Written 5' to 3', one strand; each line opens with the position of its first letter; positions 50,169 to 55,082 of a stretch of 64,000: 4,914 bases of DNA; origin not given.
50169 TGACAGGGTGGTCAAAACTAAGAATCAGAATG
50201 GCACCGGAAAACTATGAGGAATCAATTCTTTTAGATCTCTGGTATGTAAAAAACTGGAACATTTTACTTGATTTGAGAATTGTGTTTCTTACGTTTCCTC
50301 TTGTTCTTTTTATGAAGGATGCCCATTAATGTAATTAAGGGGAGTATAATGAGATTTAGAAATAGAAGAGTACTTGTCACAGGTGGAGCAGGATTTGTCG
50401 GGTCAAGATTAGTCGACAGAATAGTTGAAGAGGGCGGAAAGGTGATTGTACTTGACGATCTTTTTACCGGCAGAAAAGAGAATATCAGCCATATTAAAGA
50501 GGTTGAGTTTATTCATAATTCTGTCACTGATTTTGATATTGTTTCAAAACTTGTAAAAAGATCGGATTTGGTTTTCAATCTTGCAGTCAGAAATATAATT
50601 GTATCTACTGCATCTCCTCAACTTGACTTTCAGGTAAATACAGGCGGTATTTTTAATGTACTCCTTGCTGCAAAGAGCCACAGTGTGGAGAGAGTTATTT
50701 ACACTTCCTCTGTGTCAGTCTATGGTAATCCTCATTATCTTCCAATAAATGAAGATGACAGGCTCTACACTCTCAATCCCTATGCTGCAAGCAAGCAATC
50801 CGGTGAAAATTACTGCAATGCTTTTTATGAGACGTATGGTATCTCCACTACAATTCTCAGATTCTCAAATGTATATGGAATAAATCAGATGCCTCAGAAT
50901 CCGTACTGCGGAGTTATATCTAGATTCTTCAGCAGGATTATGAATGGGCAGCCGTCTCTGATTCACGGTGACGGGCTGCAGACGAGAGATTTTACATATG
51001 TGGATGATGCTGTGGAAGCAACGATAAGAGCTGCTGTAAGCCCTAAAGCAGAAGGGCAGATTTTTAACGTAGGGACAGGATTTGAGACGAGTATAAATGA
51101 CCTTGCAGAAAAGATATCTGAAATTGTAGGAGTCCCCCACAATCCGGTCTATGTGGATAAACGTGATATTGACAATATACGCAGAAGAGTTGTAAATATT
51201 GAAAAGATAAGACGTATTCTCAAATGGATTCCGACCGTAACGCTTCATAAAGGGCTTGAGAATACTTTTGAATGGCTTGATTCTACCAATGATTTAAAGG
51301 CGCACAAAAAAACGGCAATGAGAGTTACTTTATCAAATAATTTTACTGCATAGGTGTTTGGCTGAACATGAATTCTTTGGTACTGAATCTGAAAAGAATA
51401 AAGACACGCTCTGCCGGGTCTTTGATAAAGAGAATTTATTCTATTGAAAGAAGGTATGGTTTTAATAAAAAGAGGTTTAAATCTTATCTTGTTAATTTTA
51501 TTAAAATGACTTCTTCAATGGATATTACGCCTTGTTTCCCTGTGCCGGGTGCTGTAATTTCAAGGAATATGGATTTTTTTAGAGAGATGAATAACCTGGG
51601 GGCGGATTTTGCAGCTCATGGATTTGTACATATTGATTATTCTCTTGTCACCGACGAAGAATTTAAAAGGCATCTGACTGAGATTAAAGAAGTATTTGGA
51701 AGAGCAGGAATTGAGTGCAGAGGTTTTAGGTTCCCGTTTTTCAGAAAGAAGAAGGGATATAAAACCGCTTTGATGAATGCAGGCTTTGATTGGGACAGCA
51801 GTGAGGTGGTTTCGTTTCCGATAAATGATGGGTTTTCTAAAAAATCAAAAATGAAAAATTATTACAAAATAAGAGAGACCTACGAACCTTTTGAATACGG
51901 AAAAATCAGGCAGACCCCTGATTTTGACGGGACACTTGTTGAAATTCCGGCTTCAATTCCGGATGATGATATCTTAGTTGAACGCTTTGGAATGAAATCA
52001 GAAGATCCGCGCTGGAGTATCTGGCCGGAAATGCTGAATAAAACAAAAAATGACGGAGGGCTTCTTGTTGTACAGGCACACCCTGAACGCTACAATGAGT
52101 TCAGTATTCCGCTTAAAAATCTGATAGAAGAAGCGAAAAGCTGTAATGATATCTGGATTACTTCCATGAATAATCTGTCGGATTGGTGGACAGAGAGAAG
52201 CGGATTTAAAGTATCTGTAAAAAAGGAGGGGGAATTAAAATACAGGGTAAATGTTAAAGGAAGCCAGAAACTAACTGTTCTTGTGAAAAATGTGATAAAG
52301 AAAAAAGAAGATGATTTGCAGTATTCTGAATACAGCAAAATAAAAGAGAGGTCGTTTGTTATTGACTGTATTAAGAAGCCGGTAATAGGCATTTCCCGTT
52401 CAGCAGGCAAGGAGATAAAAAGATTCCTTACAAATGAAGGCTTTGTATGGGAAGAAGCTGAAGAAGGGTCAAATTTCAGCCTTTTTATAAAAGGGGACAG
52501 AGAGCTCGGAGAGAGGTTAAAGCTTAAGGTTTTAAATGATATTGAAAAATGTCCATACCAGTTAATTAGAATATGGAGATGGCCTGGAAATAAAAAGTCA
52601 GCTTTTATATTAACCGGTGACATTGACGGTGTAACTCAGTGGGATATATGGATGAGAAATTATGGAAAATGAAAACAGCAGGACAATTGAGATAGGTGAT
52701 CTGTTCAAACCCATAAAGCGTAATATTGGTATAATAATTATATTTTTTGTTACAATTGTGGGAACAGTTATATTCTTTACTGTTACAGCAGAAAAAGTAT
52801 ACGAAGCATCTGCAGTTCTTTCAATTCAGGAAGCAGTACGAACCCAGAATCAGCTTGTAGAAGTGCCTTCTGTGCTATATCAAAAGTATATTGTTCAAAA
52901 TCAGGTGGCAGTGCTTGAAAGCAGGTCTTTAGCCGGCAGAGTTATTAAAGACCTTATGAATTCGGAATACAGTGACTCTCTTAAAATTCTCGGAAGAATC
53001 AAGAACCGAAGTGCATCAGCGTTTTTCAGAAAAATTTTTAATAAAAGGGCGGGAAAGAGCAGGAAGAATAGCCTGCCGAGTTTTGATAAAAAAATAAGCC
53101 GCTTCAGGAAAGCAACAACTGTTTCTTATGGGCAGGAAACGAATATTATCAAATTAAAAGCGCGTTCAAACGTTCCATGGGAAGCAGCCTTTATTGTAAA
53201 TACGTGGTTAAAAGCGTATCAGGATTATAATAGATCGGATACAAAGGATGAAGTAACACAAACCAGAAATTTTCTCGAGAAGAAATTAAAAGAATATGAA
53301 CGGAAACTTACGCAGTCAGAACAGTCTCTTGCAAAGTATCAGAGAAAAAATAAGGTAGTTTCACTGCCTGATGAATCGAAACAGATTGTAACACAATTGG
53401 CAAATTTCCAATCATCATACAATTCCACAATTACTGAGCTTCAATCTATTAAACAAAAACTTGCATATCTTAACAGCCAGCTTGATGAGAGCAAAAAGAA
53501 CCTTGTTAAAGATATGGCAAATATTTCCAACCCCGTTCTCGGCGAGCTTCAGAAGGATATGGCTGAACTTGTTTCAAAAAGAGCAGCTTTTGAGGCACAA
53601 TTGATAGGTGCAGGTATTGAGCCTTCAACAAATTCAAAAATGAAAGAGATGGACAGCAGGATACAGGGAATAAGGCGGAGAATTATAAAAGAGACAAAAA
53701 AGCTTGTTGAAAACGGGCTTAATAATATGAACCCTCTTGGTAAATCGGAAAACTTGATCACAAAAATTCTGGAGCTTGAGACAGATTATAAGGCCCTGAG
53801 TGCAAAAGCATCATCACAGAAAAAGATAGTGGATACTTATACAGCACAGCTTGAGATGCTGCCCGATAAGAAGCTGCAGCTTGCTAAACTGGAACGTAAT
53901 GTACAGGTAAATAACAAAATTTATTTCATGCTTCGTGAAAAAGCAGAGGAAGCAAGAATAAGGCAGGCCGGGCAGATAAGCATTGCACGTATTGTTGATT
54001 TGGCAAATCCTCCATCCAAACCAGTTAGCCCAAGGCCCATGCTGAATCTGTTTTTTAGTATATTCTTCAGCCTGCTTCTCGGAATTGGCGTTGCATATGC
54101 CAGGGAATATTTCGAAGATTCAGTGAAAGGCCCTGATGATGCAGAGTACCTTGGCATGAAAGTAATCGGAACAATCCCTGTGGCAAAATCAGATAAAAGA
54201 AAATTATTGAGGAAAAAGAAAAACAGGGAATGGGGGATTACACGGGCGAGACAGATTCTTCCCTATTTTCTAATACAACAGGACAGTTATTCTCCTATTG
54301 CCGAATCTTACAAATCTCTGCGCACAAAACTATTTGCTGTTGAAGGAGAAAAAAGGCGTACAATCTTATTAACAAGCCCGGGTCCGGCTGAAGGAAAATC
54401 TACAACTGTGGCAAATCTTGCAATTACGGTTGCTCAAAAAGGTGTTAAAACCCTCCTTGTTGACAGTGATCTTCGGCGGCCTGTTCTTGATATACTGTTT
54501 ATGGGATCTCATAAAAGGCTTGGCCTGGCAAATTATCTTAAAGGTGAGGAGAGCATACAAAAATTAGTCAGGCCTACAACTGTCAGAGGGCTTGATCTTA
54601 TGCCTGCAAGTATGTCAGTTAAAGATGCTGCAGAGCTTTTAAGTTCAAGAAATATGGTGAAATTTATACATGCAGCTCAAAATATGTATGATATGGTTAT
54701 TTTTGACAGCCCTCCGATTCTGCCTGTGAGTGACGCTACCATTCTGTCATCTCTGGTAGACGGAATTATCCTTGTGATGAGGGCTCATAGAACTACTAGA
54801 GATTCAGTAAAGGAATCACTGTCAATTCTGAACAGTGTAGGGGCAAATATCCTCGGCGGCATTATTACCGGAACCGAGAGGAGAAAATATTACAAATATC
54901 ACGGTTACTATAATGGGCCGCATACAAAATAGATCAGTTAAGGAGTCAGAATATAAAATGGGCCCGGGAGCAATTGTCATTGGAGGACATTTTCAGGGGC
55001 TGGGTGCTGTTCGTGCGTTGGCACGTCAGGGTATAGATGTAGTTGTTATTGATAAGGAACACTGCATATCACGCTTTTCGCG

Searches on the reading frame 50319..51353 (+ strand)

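Call 8: search_protein_families(library=ncbifam, proteins=[window:50319-51353:+], max_evalue=0.00001)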
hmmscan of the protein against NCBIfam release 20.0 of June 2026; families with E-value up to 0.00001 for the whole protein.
window:50319-51353:+ (344 aa): 28 families (the best 25 are shown)
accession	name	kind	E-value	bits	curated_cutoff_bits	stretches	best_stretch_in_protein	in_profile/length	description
TIGR01181.1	dTDP_gluc_dehyt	equivalog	3.1e-49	167.8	365.1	1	17-322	1-313/321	dTDP-glucose 4,6-dehydratase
TIGR04180.1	EDH_00030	hypoth_equivalog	5e-49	167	475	1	18-306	1-295/297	NAD-dependent 4,6-dehydratase LegB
TIGR01179.1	galE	equivalog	3.5e-43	147.7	262.3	1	17-324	1-329/332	UDP-glucose 4-epimerase GalE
NF011728.1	PRK15181.1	equivalog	9.8e-38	130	760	1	15-320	15-337/348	Vi polysaccharide biosynthesis UDP-N-acetylglucosaminuronic acid C-4 epimerase TviC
TIGR02197.1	heptose_epim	equivalog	5.4e-31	107.9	274.6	1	18-319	1-312/316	ADP-glyceromanno-heptose 6-epimerase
NF047922.1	GDPFucSynFcl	equivalog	1.7e-27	96.7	500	1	15-320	2-301/308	GDP-L-fucose synthase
NF007490.0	PRK10084.1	subfamily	3.2e-25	88.9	649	1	17-328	2-342/361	dTDP-glucose 4,6-dehydratase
NF007582.0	PRK10217.1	equivalog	9.3e-24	84.2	698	1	16-321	2-332/355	dTDP-glucose 4,6-dehydratase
NF008872.0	PRK11908.1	equivalog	2.1e-21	76.4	294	1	16-320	2-335/349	bifunctional UDP-4-keto-pentose/UDP-xylose synthase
TIGR03466.1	HpnA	hypoth_equivalog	3.4e-20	72.2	367.65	1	17-309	2-282/327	hopanoid-associated sugar epimerase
NF007956.0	PRK10675.1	subfamily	7.7e-20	71.3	394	1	17-320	2-329/338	UDP-glucose 4-epimerase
NF042422.1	oxyalk_red_OleD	equivalog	2.4e-17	63.3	580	1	17-273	2-253/329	2-alkyl-3-oxoalkanoate reductase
NF042423.1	oxyalk_red_Shew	equivalog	3.8e-17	62.4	580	1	14-244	7-226/331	2-alkyl-3-oxoalkanoate reductase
TIGR02622.1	CDP_4_6_dhtase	equivalog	2e-16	60.1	278.45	1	13-174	2-173/352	CDP-glucose 4,6-dehydratase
NF005998.1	PRK08125.1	equivalog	5.4e-16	58.1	777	1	12-319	312-648/649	bifunctional UDP-4-amino-4-deoxy-L-arabinose formyltransferase/UDP-glucuronic acid oxidase ArnA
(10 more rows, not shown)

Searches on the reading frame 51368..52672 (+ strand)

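Call 8: search_protein_families(library=ncbifam, proteins=[window:51368-52672:+], max_evalue=0.00001)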
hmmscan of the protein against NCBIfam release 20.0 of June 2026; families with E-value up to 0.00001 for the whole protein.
window:51368-52672:+ (434 aa): 1 family
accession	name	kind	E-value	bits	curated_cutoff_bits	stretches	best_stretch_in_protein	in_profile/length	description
TIGR03006.1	pepcterm_polyde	equivalog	1.5e-08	34.2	276.2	1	36-169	31-166/272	XrtA system polysaccharide deacetylase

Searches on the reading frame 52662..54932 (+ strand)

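Call 3: search_protein_families(library=pfam, proteins=[window:52662-54932:+], max_evalue=0.01)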
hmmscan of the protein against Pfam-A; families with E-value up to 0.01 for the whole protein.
window:52662-54932:+ (756 aa): 6 families
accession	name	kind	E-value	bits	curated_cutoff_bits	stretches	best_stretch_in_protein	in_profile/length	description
PF13807.11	GNVR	-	2.2e-16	60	27.7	1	407-482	6-81/82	G-rich domain on putative tyrosine kinase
PF13614.12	AAA_31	-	1.8e-12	48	27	1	578-718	14-159/177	AAA domain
PF02706.20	Wzz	-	9.5e-09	35.9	25.5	1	8-98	2-91/91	Chain length determinant protein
PF10609.15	ParA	-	2.5e-07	30.8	27.1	1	577-732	15-169/246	NUBPL iron-transfer P-loop NTPase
PF01656.29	CbiA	-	1.6e-05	25.3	25.4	1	577-643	10-54/125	CobQ/CobB/MinD/ParA nucleotide binding domain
PF23735.1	KIF9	-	0.00033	21.3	31.9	1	195-284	34-126/140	Kinesin-like protein KIF9 domain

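Call 4: search_protein_families(library=ncbifam, proteins=[window:52662-54932:+], max_evalue=0.01)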
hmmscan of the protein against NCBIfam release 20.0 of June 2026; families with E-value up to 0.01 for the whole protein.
window:52662-54932:+ (756 aa): 19 families
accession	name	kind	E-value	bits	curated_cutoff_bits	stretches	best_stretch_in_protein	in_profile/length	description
TIGR01005.1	eps_transp_fam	subfamily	2e-57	194.9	411.7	1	12-749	7-731/754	exopolysaccharide transport protein family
NF008568.0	PRK11519.1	equivalog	8.9e-57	192.7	1068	2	357-751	321-712/720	tyrosine-protein kinase Wzc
NF007350.0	PRK09841.1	equivalog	2e-54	184.9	1248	2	352-750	316-715/726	tyrosine-protein kinase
TIGR01007.1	eps_fam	subfamily_domain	2.2e-45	154.7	108.05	1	548-749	1-202/204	polysaccharide biosynthesis tyrosine autokinase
TIGR03018.1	pepcterm_TyrKin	hypoth_equivalog_domain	1.2e-39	135.8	230.65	1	538-725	3-198/207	XrtA-associated tyrosine autokinase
TIGR03007.1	pepcterm_ChnLen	equivalog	4.1e-35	121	278.85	1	141-528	102-483/498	XrtA system polysaccharide chain length determinant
TIGR03029.1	EpsG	equivalog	7.9e-29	100.7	313.8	1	542-736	79-273/274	chain length determinant protein tyrosine kinase EpsG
TIGR03017.1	EpsF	equivalog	1.1e-21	77.1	422.75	2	149-505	120-443/444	chain length determinant protein EpsF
TIGR01969.1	minD_arch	subfamily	5.9e-14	51.9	201.75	1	568-739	3-171/251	cell division ATPase MinD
TIGR01968.1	minD_bact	equivalog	2.7e-12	46.6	212.9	1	567-685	3-121/261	septum site-determining protein MinD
TIGR01006.1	polys_exp_MPA1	subfamily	3.1e-09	36.6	296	1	436-506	151-222/226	CspC family polysaccharide chain length determinant protein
NF008079.0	PRK10818.1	equivalog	4e-08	32.9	508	1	566-715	3-153/270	septum site-determining protein MinD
TIGR01010.1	BexC_CtrB_KpsE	subfamily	5.9e-06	25.6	437.5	1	26-305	9-278/362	polysaccharide export inner-membrane protein, BexC/CtrB/KpsE family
TIGR03815.1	CpaE_hom_Actino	equivalog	1.8e-05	24.1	154.45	1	578-708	124-254/340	septum site-determining protein Ssd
NF041546.1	ParA_partition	equivalog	9.6e-05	22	180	0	578-604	12-38/203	ParA family partition ATPase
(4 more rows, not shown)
